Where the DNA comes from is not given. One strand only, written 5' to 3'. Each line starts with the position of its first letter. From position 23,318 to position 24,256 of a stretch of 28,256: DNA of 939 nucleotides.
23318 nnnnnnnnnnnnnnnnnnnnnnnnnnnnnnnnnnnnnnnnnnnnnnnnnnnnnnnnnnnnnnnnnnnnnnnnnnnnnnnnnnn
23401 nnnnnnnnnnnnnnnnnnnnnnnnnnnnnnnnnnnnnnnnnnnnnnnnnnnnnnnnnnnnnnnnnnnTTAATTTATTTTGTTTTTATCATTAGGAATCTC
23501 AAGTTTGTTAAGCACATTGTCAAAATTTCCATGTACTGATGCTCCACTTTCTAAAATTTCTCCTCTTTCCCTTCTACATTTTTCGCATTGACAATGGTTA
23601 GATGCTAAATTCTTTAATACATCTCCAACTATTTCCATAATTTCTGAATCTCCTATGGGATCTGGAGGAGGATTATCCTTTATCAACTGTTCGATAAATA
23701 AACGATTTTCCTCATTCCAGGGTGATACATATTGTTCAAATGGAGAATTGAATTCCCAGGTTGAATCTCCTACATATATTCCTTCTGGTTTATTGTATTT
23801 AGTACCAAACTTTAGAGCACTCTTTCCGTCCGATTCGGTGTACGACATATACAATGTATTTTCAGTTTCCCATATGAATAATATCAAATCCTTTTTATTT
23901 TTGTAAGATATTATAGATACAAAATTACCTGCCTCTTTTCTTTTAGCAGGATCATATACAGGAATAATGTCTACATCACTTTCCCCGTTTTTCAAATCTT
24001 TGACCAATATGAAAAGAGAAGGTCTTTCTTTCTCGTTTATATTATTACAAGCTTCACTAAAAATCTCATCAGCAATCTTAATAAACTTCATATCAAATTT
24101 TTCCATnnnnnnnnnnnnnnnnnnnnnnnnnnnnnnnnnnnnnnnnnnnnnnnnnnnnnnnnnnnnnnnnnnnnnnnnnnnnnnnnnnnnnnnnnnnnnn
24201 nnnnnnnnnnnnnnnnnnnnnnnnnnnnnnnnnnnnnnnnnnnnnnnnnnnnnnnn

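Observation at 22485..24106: Tandem paralogues separated by one gene, with a near-identical ~90-nt 3' tract suggesting gene conversion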

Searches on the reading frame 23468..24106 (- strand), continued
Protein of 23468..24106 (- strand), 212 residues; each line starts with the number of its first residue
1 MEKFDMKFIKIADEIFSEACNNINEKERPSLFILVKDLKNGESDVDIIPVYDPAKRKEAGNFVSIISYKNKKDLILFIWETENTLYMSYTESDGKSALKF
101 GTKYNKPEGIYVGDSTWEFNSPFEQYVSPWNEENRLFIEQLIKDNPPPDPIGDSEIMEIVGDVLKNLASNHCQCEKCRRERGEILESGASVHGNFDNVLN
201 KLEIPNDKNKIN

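Call 72: search_protein_families(library=pfam, alignment_id=A2, max_evalue=10)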
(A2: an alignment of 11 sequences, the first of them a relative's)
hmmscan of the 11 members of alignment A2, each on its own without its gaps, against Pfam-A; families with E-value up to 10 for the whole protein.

A. member 1, P0008 (212 aa): 1 family
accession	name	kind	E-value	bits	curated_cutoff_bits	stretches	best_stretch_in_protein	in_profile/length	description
PF07268.16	EppA_BapA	-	0.22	11.9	29.1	1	61-105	66-111/138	Exported protein precursor (EppA/BapA)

B. families by the number of members that match (of 11 scanned): 3 families
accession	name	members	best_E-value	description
PF24665.1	DUF7652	1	0.055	Domain of unknown function (DUF7652)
PF13423.12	UCH_1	1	0.17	Ubiquitin carboxyl-terminal hydrolase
PF07268.16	EppA_BapA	1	0.22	Exported protein precursor (EppA/BapA)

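Call 98: list_cluster_members(proteins=[P0001, P0008, P0011, P0002])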
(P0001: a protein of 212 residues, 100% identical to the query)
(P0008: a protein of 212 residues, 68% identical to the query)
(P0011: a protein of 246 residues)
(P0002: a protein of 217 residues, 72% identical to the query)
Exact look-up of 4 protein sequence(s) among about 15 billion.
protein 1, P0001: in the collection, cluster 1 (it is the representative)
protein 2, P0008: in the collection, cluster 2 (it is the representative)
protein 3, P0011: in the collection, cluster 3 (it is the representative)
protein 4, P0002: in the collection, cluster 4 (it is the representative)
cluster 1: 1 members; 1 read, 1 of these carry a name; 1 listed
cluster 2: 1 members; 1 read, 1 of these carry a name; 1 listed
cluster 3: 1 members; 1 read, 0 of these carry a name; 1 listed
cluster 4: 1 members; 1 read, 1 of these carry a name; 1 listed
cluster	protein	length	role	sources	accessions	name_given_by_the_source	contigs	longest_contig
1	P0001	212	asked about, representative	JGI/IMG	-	hypothetical protein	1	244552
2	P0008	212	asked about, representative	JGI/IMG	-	hypothetical protein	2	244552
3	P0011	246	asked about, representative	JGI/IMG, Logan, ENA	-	-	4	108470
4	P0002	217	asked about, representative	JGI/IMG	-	hypothetical protein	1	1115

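Call 99: find_encoding_contigs(protein=P0008, flank=10000, max_places=4)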
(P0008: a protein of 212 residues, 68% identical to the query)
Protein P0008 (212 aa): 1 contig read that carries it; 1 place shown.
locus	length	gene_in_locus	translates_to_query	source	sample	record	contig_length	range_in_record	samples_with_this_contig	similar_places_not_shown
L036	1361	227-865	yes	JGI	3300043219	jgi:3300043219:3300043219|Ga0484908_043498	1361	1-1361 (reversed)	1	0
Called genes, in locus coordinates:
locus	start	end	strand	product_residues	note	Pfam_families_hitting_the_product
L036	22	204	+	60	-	-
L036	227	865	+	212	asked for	-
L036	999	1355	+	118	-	PF12844:HTH_19 (faint), PF01381:HTH_3 (faint)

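Call 103: search_protein_families(library=pfam, proteins=[L002:2678-2902:+, L002:3877-4083:+, L008:1025-1963:+, L002:1519-2553:+, L004:2765-3004:+, L004:607-1311:+, L007:1280-1474:+], max_evalue=0.01)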
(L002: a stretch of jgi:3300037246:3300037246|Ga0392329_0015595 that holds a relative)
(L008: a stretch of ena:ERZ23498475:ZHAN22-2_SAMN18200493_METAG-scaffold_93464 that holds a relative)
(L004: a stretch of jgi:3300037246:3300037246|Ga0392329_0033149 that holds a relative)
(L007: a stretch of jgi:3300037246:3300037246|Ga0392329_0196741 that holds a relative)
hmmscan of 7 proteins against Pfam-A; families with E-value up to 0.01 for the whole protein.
L002:2678-2902:+ (74 aa): 0 families

L002:3877-4083:+ (68 aa): 0 families

L008:1025-1963:+ (312 aa): 2 families
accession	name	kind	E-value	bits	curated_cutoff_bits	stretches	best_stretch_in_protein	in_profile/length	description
PF08281.18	Sigma70_r4_2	-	1.2e-05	25.3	25.7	1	185-223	16-54/54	Sigma-70, region 4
PF04545.22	Sigma70_r4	-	0.00035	20.5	24.1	1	187-224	12-49/50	Sigma-70, region 4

L002:1519-2553:+ (344 aa): 0 families

L004:2765-3004:+ (79 aa): 0 families

L004:607-1311:+ (234 aa): 0 families

L007:1280-1474:+ (65 aa): 0 families

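Call 104: search_protein_families(library=phrogs, proteins=[L002:2678-2902:+, L002:3877-4083:+, L008:1025-1963:+, L002:1519-2553:+, L004:2765-3004:+, L004:607-1311:+, P0011], max_evalue=0.01)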
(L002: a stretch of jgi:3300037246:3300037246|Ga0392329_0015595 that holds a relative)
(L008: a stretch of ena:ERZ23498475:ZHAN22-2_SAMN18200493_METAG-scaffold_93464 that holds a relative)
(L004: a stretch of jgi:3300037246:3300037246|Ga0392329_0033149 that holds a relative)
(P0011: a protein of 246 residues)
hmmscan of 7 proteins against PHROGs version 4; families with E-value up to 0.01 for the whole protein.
L002:2678-2902:+ (74 aa): 0 families

L002:3877-4083:+ (68 aa): 1 family
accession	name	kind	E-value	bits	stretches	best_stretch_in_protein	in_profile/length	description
phrog_1933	-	unknown function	4.3e-19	69.1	1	3-67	5-70/71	-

L008:1025-1963:+ (312 aa): 3 families
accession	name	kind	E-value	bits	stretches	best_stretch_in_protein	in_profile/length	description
phrog_351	-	transcription regulation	1.4e-06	28.2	1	168-289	665-769/928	RNA polymerase sigma factor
phrog_1740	-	transcription regulation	0.00042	19.9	1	185-241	174-230/567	RNA polymerase sigma factor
phrog_3512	-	transcription regulation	0.0041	18.3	1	179-240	65-126/130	sigma factor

L002:1519-2553:+ (344 aa): 1 family
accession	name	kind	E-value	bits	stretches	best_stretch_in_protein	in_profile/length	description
phrog_20769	-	unknown function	5.6e-20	72.7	1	222-341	202-312/318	-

L004:2765-3004:+ (79 aa): 0 families

L004:607-1311:+ (234 aa): 0 families

P0011 (246 aa): 1 family
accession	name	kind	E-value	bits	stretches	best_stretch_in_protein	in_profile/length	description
phrog_32215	-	unknown function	0.0058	17.4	0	41-91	9-59/69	-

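Call 107: find_related_loci(query=A2, collection=genome_contigs, flank=5000)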
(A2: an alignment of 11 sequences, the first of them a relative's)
Query A2 (212 aa) in genome_contigs; peptide patterns used: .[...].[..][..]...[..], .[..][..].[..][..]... (x = any residue, [..] = any of these).
159 stretches matched a pattern, but none encodes a relative of the query by tblastn (E <= 1e-3).

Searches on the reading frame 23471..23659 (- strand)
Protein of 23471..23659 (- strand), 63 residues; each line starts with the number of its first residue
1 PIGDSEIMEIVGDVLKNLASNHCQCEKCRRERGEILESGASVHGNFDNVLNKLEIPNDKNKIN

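Call 75: search_solved_structures(query=A4, max_evalue=10, show_alignments=5)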
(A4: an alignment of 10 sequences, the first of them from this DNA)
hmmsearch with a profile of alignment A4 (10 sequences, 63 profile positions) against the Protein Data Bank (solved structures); distinct sequences matched with E-value up to 10: 0.
